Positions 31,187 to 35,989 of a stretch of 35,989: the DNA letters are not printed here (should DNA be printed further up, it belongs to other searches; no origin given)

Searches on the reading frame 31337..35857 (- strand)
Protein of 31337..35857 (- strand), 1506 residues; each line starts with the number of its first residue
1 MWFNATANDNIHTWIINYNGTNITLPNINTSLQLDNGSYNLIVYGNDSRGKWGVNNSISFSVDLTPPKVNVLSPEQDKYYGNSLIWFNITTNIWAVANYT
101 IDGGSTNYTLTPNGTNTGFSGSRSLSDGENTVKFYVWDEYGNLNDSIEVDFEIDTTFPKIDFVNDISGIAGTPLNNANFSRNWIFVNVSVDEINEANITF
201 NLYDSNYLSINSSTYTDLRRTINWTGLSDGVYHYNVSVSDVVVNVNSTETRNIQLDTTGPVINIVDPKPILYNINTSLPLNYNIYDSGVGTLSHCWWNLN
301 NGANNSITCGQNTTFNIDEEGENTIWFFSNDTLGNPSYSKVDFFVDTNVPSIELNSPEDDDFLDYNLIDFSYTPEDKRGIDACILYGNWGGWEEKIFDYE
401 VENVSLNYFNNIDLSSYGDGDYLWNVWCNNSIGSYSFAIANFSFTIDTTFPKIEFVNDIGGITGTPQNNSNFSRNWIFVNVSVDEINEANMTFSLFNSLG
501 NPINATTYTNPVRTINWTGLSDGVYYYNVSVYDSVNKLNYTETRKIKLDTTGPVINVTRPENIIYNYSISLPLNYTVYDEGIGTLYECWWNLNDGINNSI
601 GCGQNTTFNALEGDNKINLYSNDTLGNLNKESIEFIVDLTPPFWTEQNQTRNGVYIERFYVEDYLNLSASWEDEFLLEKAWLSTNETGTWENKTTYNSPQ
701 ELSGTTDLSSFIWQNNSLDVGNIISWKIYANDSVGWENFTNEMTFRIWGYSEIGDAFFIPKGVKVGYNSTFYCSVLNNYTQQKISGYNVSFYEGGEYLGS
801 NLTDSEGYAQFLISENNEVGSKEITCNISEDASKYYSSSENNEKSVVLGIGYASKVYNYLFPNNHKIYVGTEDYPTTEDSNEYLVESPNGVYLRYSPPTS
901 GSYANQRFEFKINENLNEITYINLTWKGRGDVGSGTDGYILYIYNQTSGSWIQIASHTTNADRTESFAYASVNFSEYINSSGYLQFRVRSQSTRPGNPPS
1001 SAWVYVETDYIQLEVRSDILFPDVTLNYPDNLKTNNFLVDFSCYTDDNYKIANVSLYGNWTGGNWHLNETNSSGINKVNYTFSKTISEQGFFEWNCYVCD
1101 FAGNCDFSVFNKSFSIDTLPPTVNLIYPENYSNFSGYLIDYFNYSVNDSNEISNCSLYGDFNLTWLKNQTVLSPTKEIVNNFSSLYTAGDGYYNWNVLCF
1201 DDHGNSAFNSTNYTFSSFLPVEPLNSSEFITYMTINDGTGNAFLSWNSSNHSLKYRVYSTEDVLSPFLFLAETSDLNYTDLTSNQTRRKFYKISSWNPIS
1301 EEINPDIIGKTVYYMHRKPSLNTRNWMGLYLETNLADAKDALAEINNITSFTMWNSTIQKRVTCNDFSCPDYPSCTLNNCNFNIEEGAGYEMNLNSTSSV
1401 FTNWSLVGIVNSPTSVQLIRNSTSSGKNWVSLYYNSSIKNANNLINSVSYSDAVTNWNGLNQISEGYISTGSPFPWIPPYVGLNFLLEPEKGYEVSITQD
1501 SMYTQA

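Call 97: search_protein_families(library=pfam, proteins=[window:31337-35857:-], max_evalue=0.001)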
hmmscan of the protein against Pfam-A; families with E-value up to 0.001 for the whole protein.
window:31337-35857:- (1506 aa): 2 families
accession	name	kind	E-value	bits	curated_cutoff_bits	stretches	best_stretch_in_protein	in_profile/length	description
PF19077.6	Big_13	-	1.2e-09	39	27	0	94-155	38-102/102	Bacterial Ig-like domain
PF02369.22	Big_1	-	0.00076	20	34.9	0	129-200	18-92/93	Bacterial Ig-like domain (group 1)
